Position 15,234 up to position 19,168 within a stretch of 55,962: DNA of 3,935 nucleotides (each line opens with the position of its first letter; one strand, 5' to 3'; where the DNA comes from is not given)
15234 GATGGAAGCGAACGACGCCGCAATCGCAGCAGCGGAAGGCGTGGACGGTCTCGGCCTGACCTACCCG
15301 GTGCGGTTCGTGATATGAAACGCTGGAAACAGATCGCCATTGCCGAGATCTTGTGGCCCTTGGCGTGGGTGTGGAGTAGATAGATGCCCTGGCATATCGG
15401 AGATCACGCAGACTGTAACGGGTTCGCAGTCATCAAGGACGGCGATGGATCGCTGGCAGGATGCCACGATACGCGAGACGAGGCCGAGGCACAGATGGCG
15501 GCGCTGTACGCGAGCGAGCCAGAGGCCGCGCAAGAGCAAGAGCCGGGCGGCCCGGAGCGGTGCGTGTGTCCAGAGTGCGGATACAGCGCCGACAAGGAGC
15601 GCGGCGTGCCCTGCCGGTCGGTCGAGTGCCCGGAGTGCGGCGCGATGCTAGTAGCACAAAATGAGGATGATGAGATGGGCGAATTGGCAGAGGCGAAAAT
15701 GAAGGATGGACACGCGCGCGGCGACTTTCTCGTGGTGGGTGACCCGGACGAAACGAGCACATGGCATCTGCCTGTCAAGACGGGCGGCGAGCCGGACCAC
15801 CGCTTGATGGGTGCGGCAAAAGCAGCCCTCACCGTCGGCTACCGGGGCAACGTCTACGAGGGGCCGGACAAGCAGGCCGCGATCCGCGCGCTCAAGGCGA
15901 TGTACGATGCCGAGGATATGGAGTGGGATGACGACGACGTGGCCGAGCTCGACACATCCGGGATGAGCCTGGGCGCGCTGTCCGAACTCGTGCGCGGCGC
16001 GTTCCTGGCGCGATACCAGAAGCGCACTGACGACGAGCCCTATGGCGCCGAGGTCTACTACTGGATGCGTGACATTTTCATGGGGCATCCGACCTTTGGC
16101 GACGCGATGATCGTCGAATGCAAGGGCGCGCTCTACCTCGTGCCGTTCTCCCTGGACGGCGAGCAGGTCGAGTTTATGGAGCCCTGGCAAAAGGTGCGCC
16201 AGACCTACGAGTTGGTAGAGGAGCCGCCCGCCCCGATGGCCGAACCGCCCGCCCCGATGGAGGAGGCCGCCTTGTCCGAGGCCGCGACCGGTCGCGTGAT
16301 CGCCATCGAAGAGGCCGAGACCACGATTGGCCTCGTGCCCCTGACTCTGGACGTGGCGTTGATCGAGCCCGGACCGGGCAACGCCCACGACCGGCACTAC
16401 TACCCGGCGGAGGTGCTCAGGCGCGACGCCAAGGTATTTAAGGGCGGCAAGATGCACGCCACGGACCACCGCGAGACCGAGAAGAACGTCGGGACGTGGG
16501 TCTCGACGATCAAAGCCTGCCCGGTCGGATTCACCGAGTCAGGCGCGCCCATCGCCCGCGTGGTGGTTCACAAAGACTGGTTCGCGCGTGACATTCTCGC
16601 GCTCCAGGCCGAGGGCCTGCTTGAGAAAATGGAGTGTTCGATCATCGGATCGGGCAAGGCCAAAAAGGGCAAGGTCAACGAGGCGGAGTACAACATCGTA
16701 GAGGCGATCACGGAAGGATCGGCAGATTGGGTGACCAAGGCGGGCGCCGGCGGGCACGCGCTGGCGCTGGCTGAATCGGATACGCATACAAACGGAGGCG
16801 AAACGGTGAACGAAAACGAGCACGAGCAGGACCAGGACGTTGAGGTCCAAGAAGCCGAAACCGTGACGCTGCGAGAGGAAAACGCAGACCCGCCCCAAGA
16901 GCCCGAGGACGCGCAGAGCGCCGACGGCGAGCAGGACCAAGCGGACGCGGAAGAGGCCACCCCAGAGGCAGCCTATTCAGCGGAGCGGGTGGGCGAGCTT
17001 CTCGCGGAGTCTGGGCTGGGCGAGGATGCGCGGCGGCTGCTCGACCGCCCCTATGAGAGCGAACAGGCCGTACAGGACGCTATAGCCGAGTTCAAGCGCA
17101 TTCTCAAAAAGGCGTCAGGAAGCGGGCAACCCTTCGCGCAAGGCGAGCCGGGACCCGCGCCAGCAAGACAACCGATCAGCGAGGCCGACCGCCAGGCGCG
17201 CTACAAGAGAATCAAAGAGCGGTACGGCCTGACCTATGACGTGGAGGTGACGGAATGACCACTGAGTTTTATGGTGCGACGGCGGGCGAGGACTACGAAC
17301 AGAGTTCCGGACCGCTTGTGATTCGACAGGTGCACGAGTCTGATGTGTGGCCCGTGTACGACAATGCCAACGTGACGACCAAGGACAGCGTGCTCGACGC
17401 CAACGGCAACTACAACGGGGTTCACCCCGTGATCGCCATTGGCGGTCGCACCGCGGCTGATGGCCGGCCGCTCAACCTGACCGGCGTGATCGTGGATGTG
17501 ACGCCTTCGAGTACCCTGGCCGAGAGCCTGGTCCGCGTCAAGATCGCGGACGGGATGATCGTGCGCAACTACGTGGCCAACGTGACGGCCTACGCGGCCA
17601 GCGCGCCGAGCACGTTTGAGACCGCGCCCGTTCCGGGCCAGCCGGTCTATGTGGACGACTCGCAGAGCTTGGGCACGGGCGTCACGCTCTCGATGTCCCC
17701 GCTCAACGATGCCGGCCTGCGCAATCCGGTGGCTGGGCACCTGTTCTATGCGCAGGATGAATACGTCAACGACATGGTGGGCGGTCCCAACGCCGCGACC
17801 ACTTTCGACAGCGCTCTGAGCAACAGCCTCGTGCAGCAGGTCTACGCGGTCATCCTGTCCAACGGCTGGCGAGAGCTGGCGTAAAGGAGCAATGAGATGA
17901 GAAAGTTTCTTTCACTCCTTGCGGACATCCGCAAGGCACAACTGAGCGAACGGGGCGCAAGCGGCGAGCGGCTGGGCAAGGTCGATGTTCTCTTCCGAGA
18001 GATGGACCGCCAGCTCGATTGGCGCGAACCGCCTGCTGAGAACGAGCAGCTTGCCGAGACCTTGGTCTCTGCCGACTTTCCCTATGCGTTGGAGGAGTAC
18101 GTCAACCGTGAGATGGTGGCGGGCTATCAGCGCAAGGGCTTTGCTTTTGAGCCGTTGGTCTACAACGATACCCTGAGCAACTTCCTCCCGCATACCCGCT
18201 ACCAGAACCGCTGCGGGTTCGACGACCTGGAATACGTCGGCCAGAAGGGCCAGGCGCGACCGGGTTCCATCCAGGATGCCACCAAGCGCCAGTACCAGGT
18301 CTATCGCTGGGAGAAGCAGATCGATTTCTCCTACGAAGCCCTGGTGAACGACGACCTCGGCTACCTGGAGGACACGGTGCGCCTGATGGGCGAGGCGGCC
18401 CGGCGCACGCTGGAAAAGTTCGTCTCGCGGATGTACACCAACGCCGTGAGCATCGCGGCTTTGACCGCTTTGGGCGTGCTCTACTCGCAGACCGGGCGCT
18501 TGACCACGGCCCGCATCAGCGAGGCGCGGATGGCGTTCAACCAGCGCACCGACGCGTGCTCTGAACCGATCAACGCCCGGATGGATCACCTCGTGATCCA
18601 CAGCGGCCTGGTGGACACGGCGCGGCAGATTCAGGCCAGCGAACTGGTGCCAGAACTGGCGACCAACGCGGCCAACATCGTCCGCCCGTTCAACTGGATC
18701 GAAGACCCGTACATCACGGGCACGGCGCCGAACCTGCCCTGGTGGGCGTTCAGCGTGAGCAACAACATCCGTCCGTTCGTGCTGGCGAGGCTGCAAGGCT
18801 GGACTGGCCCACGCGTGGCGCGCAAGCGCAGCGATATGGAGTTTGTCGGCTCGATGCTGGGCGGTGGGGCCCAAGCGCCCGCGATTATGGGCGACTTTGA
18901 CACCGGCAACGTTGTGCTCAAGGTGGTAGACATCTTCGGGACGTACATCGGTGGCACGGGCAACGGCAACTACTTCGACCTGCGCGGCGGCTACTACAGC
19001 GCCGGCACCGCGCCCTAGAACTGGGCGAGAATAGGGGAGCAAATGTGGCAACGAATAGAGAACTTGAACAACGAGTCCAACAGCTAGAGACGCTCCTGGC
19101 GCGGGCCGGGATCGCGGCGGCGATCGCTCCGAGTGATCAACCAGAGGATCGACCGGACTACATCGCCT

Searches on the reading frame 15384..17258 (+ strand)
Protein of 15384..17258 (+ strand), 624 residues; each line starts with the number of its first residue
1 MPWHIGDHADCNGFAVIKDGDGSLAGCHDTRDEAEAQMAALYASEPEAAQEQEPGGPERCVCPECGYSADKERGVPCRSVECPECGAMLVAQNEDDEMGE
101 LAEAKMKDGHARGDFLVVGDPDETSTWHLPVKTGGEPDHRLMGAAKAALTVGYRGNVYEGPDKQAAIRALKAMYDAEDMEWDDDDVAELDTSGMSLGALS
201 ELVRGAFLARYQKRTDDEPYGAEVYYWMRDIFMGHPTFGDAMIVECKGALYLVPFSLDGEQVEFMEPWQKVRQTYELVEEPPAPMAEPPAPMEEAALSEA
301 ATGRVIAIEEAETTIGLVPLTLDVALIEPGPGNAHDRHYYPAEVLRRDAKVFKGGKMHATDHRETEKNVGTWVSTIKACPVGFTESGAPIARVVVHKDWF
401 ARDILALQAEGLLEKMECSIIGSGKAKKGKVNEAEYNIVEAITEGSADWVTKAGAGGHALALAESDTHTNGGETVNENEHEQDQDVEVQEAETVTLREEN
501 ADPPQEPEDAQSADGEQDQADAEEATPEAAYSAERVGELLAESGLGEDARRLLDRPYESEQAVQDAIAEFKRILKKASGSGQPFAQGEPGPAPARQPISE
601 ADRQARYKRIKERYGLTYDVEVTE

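Call 13: search_protein_families(library=phrogs, proteins=[window:15384-17258:+], max_evalue=0.00001)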
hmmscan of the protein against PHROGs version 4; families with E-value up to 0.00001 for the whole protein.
window:15384-17258:+ (624 aa): 1 family
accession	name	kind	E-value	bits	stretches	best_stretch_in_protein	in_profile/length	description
phrog_19463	-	unknown function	1.2e-09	39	1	105-166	125-190/419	-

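Call 14: search_protein_families(library=pfam, proteins=[window:15384-17258:+], max_evalue=0.00001)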
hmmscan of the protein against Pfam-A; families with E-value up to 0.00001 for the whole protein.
window:15384-17258:+ (624 aa): 0 families

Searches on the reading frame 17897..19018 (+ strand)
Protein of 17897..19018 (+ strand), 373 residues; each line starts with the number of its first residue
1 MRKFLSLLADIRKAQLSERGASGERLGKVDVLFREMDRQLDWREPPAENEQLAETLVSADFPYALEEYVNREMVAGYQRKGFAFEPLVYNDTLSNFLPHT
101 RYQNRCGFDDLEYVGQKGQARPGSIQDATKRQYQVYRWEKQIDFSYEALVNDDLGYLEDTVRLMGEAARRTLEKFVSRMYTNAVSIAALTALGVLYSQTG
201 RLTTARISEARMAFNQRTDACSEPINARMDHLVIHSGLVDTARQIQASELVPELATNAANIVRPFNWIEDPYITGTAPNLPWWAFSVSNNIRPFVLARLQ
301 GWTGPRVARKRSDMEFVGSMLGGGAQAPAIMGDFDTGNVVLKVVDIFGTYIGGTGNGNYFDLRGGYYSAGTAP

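Call 13: search_protein_families(library=phrogs, proteins=[window:17897-19018:+], max_evalue=0.00001)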
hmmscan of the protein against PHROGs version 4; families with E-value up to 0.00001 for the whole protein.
window:17897-19018:+ (373 aa): 3 families
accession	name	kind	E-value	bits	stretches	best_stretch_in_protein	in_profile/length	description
phrog_4523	-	head and packaging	7.4e-30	105.2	1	36-309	354-611/644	major head and protease protein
phrog_133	-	head and packaging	3.2e-25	89.8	1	51-343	373-648/668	head maturation protease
phrog_29592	-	unknown function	3.9e-09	36.3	1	49-253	583-795/893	-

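Call 14: search_protein_families(library=pfam, proteins=[window:17897-19018:+], max_evalue=0.00001)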
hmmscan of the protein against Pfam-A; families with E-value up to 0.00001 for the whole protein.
window:17897-19018:+ (373 aa): 1 family
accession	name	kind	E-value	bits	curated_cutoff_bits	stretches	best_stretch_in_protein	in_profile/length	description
PF25209.1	Phage_capsid_4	-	7.2e-25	89.2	27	1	54-325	5-251/262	Phage capsid protein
